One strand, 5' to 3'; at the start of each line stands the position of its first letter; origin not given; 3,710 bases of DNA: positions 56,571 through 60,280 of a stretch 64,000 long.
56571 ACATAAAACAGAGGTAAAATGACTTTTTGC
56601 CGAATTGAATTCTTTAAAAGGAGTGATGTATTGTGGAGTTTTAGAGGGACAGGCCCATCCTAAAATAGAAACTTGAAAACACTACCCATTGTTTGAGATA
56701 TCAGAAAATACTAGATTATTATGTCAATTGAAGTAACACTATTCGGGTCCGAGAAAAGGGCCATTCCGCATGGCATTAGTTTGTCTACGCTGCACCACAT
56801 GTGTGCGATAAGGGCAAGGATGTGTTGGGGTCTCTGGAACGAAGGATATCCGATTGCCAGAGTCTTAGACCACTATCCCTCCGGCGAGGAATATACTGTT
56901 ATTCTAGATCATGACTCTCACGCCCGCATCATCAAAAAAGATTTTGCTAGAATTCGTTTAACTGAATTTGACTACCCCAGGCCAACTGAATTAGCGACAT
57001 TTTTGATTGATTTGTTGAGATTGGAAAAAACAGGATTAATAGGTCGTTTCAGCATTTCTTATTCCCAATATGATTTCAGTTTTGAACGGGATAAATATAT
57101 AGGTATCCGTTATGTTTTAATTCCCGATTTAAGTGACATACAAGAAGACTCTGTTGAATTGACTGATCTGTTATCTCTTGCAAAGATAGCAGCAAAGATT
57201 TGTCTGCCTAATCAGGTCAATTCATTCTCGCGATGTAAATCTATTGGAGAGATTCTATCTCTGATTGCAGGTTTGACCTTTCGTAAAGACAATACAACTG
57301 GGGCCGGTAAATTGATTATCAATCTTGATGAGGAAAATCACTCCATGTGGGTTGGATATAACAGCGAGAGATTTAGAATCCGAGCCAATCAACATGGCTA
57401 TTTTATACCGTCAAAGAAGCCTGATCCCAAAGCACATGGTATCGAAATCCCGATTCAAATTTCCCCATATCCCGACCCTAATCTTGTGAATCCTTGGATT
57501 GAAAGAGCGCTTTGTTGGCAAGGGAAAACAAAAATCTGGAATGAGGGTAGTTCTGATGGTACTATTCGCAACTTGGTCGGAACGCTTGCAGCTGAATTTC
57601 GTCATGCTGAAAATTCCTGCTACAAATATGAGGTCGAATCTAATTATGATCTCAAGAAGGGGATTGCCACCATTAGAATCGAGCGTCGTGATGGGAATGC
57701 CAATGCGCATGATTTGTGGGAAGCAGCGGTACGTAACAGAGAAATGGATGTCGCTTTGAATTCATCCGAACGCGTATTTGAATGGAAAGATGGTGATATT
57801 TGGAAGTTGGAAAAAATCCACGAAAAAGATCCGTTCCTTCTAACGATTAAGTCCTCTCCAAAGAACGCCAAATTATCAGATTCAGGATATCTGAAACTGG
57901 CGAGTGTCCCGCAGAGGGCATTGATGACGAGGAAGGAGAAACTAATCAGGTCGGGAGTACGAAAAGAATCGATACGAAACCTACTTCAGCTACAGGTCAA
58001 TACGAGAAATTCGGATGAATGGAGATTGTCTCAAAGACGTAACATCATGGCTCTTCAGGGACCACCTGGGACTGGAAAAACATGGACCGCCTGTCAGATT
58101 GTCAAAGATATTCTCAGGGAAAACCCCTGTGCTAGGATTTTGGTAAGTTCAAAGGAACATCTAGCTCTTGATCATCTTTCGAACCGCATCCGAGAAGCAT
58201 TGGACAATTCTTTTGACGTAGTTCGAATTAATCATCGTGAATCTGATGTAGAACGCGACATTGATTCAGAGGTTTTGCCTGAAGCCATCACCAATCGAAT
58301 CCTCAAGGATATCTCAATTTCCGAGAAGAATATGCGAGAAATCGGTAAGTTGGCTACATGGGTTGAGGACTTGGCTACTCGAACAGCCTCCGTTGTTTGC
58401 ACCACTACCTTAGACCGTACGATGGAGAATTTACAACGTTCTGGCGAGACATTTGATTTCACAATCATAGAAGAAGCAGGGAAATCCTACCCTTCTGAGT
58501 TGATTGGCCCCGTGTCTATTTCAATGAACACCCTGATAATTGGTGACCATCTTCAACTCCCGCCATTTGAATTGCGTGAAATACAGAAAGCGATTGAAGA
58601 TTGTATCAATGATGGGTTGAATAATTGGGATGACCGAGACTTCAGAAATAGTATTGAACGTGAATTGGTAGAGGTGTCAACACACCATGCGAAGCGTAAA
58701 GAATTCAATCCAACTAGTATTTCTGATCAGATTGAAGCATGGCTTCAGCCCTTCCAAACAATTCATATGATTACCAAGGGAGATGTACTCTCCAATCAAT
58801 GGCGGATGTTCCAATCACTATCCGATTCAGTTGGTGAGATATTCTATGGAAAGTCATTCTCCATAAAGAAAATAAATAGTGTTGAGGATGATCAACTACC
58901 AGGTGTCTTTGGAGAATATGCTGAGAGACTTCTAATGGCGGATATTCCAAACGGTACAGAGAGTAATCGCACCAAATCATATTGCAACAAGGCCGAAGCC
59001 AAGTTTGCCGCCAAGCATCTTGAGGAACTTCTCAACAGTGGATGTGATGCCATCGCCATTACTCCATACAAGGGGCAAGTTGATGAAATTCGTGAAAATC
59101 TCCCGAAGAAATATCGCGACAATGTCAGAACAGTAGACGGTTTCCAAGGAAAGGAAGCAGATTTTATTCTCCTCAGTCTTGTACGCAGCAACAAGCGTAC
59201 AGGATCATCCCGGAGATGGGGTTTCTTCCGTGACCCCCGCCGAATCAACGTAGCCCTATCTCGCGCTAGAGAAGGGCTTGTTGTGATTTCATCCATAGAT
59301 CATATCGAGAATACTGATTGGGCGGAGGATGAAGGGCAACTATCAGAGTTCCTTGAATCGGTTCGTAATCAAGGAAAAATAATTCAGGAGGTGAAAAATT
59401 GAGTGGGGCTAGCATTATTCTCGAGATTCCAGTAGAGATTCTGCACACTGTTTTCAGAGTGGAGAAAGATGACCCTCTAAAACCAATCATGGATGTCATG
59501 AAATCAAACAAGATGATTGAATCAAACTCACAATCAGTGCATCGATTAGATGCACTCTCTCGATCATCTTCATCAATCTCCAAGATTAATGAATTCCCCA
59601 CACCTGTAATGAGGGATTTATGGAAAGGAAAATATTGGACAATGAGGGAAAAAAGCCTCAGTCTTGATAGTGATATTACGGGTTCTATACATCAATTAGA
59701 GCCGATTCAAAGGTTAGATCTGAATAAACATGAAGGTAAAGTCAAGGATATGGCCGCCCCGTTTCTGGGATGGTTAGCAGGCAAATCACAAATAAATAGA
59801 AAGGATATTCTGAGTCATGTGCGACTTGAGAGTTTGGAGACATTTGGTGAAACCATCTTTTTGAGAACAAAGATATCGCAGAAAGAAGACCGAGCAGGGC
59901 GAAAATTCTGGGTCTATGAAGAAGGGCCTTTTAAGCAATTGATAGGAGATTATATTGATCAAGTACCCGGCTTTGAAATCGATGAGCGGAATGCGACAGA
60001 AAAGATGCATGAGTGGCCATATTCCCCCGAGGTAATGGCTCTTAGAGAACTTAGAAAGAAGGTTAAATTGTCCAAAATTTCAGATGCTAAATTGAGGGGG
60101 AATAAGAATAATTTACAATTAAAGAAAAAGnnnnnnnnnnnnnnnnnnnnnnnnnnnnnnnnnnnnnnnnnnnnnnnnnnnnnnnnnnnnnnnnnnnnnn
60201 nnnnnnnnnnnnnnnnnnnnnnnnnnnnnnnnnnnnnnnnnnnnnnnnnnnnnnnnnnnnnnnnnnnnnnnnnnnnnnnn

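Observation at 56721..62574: Three-gene operon: Upf1-like helicase + double-HKD PLD protein + small disordered protein, a candidate divergent (Mokosh-like) archaeal immune system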

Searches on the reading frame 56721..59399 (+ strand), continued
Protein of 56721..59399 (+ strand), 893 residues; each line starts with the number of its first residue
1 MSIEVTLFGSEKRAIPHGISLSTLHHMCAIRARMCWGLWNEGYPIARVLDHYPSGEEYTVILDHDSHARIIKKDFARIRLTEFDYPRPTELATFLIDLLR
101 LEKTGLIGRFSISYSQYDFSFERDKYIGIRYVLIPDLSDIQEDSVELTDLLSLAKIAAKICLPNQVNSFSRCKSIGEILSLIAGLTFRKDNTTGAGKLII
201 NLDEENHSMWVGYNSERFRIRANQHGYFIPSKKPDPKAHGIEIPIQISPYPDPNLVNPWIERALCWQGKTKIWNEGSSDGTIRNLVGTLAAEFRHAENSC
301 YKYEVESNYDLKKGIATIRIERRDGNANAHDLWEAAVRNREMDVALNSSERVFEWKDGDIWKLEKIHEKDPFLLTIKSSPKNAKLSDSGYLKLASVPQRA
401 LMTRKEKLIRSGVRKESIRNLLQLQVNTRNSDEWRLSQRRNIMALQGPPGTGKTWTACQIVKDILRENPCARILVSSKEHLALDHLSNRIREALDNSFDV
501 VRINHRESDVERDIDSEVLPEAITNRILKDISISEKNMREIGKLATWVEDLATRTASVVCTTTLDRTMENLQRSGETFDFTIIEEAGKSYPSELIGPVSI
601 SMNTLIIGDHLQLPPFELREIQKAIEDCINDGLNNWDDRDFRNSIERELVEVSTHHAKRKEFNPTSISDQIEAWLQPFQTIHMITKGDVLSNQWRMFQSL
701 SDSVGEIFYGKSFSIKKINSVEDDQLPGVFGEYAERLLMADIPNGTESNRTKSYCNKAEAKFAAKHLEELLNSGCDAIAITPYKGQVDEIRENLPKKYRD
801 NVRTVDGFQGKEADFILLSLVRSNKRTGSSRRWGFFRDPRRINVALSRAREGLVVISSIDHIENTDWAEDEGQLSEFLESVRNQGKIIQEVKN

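Call 92: search_protein_families(library=padloc, proteins=[L184:8001-11504:+, L184:11509-14364:+, L183:931-4320:+, L183:4325-6364:+, L178:887-3652:+, L178:3665-5890:+, L180:858-3716:+, L180:3721-6192:+, L180:179-841:+], max_evalue=0.00001)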
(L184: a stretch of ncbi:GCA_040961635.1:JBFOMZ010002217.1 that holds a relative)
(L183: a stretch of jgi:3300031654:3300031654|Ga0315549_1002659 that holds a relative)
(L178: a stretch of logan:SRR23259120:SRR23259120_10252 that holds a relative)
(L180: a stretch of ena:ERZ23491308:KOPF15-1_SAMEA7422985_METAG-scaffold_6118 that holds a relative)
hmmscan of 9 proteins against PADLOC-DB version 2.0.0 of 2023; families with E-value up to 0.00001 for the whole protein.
L184:8001-11504:+ (1168 aa): 7 families
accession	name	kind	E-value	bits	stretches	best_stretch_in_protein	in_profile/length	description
PDLC03920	MkoA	-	1.2e-164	548.3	1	4-1153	8-1099/1112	-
PDLC03921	MkoA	-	4e-75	251.5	2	777-1155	1251-1590/1607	-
PDLC03924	MkoC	-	4.6e-22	76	1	827-1139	671-953/1136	-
PDLC05009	PDC-S37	-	4.7e-12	42.5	0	1112-1149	1179-1216/1550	-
PDLC02895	DpdJ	-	8.7e-09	30.8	1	920-1150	252-475/2112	DpdJ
PDLC04138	mad6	-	4.7e-06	23.8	1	72-247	106-254/659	mads_6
PDLC04140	mad8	-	5.4e-06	24.1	0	666-737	26-95/314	mads_8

L184:11509-14364:+ (952 aa): 3 families
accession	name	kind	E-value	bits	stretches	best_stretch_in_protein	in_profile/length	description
PDLC03922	MkoB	-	1.1e-46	158.3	1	10-701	7-603/610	-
PDLC03924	MkoC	-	2.6e-09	33.8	1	549-678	983-1106/1136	-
PDLC02585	DrmC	-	7.5e-06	23.7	0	594-699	138-239/253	DrmC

L183:931-4320:+ (1130 aa): 8 families
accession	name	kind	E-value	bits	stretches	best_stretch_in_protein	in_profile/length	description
PDLC03920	MkoA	-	1.2e-162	541.7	1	33-1118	22-1099/1112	-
PDLC03921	MkoA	-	1.1e-65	220.3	2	733-1114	1227-1587/1607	-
PDLC03924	MkoC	-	2.3e-23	80.3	1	797-1104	665-955/1136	-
PDLC04138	mad6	-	3.9e-09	33.9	1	35-311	68-313/659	mads_6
PDLC05009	PDC-S37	-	1e-08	31.4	0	799-842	934-977/1550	-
PDLC04053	PD-T4-6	-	4.3e-08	31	1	122-316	93-276/311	-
PDLC04042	PD-T4-6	-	8.1e-07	27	1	133-315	103-276/292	-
PDLC04060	PD-T4-6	-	2.3e-06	24.8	0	134-324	103-282/486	-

L183:4325-6364:+ (680 aa): 1 family
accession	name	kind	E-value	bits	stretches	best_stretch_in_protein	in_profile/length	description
PDLC03922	MkoB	-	7.9e-19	66.3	1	11-415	8-406/610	-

L178:887-3652:+ (922 aa): 5 families
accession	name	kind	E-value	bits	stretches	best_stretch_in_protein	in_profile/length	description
PDLC03920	MkoA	-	2.5e-98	328.7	1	442-906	632-1100/1112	-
PDLC03921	MkoA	-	7.3e-54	181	3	703-884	1374-1570/1607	-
PDLC03924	MkoC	-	1.6e-24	84.1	2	770-890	823-953/1136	-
PDLC05009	PDC-S37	-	3.6e-11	39.6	0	823-901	1135-1220/1550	-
PDLC02895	DpdJ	-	7.2e-07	24.4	1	800-885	372-458/2112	DpdJ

L178:3665-5890:+ (742 aa): 9 families
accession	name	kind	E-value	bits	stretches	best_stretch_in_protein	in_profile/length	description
PDLC03922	MkoB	-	2.7e-24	84.4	1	227-637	282-594/610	-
PDLC02597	DrmC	-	6.9e-10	37.2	1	268-397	102-231/242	DrmC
PDLC02614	DrmC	-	2.2e-08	32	0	269-394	28-144/153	DrmC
PDLC02585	DrmC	-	2.4e-08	31.8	1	266-394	109-238/253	DrmC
PDLC02606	DrmC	-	2.9e-07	28.4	0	269-391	41-164/182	DrmC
PDLC02609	DrmC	-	4.4e-07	28.1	0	557-621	166-224/241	DrmC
PDLC02588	DrmC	-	7.9e-07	27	0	348-395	192-238/256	DrmC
PDLC02612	DrmC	-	8.4e-07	26.8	0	225-395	59-219/235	DrmC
PDLC02607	DrmC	-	7.3e-06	23.5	0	266-389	114-242/265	DrmC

L180:858-3716:+ (953 aa): 6 families
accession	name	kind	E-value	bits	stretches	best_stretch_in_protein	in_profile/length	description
PDLC03920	MkoA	-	7.6e-100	333.8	1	253-940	403-1099/1112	-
PDLC03921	MkoA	-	7.7e-58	194.2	2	620-942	1296-1590/1607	-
PDLC03924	MkoC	-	1.7e-22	77.4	1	807-922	823-950/1136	-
PDLC02895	DpdJ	-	3.4e-10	35.4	1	835-920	372-458/2112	DpdJ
PDLC05009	PDC-S37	-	1.5e-07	27.6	0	619-659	936-976/1550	-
PDLC04140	mad8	-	5.6e-06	24.1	0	473-676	25-115/314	mads_8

L180:3721-6192:+ (824 aa): 10 families
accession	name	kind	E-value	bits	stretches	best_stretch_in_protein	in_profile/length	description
PDLC03922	MkoB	-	9.5e-30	102.4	2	97-555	113-508/610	-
PDLC02614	DrmC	-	8.6e-12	43.1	1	315-438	28-147/153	DrmC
PDLC02609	DrmC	-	2.2e-09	35.7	0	633-690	178-230/241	DrmC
PDLC02585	DrmC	-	1.1e-08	33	0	391-434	195-237/253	DrmC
PDLC02607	DrmC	-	2.4e-08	31.6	0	390-435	203-247/265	DrmC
PDLC02606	DrmC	-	4.5e-07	27.8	0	391-436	124-168/182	DrmC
PDLC02588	DrmC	-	7.7e-07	27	0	390-432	193-234/256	DrmC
PDLC02597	DrmC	-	2.9e-06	25.3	0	387-434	182-228/242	DrmC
PDLC02587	DrmC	-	6.4e-06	23.4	0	391-432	206-246/267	DrmC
PDLC02598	DrmC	-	9e-06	23.8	0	636-682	2-43/61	DrmC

L180:179-841:+ (221 aa): 0 families

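Call 95: find_related_loci(query=A5, collection=viral_contigs, flank=10000)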
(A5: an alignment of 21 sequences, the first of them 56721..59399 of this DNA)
Query A5 (893 aa) in viral_contigs; peptide patterns used: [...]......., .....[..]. (x = any residue, [..] = any of these).
361 stretches matched a pattern; 74 encode a relative of the query (tblastn E <= 1e-3); 74 distinct loci.
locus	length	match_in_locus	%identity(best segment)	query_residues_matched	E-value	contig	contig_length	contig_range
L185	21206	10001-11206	28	442-887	1e-35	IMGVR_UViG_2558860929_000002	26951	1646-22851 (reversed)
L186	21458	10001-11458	25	440-858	1e-25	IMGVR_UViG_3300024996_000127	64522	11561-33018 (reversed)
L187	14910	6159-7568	25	396-878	3e-25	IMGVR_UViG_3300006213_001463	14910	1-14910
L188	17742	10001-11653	22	434-872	2e-19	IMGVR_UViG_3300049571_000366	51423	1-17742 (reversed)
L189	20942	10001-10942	27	554-858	2e-18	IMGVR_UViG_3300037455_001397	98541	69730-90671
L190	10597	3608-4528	26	442-856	6e-18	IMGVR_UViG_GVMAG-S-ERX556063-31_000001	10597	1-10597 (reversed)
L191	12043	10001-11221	29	438-863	2e-29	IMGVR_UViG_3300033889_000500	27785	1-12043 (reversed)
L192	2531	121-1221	23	402-858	8e-17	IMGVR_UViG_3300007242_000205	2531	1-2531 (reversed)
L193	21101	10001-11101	23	402-858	2e-16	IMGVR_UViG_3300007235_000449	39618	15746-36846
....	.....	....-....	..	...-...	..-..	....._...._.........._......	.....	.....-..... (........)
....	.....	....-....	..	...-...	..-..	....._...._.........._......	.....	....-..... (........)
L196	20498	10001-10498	31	690-881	1e-14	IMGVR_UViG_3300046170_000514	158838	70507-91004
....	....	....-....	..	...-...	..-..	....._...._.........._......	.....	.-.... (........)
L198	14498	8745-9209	33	690-865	1e-13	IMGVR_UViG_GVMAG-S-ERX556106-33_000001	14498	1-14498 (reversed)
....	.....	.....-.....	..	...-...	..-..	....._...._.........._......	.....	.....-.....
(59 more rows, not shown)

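Call 99: search_protein_families(library=padloc, proteins=[L182:7177-8001:+, L182:8001-10655:+, L182:10673-13198:+, L182:13388-13981:+, L182:3621-4574:-], max_evalue=0.001)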
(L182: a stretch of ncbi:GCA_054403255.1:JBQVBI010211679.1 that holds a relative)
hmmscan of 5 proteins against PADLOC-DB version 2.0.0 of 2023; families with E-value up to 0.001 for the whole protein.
L182:7177-8001:+ (275 aa): 0 families

L182:8001-10655:+ (885 aa): 5 families
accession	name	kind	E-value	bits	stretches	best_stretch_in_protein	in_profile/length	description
PDLC03920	MkoA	-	1.7e-105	352.4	1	331-866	539-1094/1112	-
PDLC03921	MkoA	-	3.8e-59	198.5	2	556-872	1291-1589/1607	-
PDLC03924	MkoC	-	7.2e-24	82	2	734-852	823-948/1136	-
PDLC05009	PDC-S37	-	5.9e-10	35.6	0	561-601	937-977/1550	-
PDLC04140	mad8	-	0.00039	18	1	404-445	26-67/314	mads_8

L182:10673-13198:+ (842 aa): 9 families
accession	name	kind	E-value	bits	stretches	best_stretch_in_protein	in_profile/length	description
PDLC03922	MkoB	-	5.3e-23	80.1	1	2-692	11-592/610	-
PDLC02609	DrmC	-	5.3e-08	31.1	1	644-703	178-233/241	DrmC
PDLC02597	DrmC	-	2e-06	25.8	1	649-696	186-229/242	DrmC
PDLC02587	DrmC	-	7.9e-06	23.1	0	649-691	206-244/267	DrmC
PDLC02588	DrmC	-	9.8e-06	23.4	0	391-436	189-233/256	DrmC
PDLC02595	DrmC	-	1.3e-05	23.1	0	394-445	208-257/269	DrmC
PDLC02614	DrmC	-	3.1e-05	21.8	0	649-694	102-143/153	DrmC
PDLC02616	DrmC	-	4e-05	21.3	0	648-691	165-204/224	DrmC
PDLC02585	DrmC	-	0.00014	19.6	0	647-690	193-232/253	DrmC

L182:13388-13981:+ (198 aa): 0 families

L182:3621-4574:- (317 aa): 3 families
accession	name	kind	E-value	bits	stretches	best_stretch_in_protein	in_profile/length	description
PDLC01495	PD_DExK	-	5.8e-16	56.3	1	10-109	11-104/123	"CAS-I,CAS-II,CAS-III,CAS-IV,CAS-V,CAS-VI; associated"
PDLC00745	Effector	-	3.4e-13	47.8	1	11-109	16-109/244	Endonuclease (NucC)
PDLC01051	NucC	-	1.8e-11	42.2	1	24-109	33-113/243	NucC nuclease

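Call 112: search_protein_families(library=padloc, proteins=[L182:14041-14733:+, L182:14726-15322:+], max_evalue=0.001)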
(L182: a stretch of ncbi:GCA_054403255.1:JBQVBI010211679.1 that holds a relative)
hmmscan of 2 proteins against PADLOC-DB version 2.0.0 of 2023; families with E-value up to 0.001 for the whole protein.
L182:14041-14733:+ (231 aa): 0 families

L182:14726-15322:+ (199 aa): 0 families

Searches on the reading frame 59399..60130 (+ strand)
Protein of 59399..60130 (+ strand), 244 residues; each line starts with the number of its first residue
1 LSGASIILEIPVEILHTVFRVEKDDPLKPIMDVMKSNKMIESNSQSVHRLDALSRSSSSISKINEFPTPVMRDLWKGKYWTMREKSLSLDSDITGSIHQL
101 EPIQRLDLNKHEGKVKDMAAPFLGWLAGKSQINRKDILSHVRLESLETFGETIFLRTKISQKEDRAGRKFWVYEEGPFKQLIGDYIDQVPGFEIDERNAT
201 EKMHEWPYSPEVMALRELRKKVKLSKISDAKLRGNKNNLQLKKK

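Call 27: search_protein_families(library=pfam, proteins=[window:59399-60130:+], max_evalue=10)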
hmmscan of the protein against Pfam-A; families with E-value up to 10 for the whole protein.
window:59399-60130:+ (244 aa): 1 family
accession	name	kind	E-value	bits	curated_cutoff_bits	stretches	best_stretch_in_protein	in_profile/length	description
PF13013.11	F-box-like_2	-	0.072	13.6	21.6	1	7-85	22-95/107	F-box-like domain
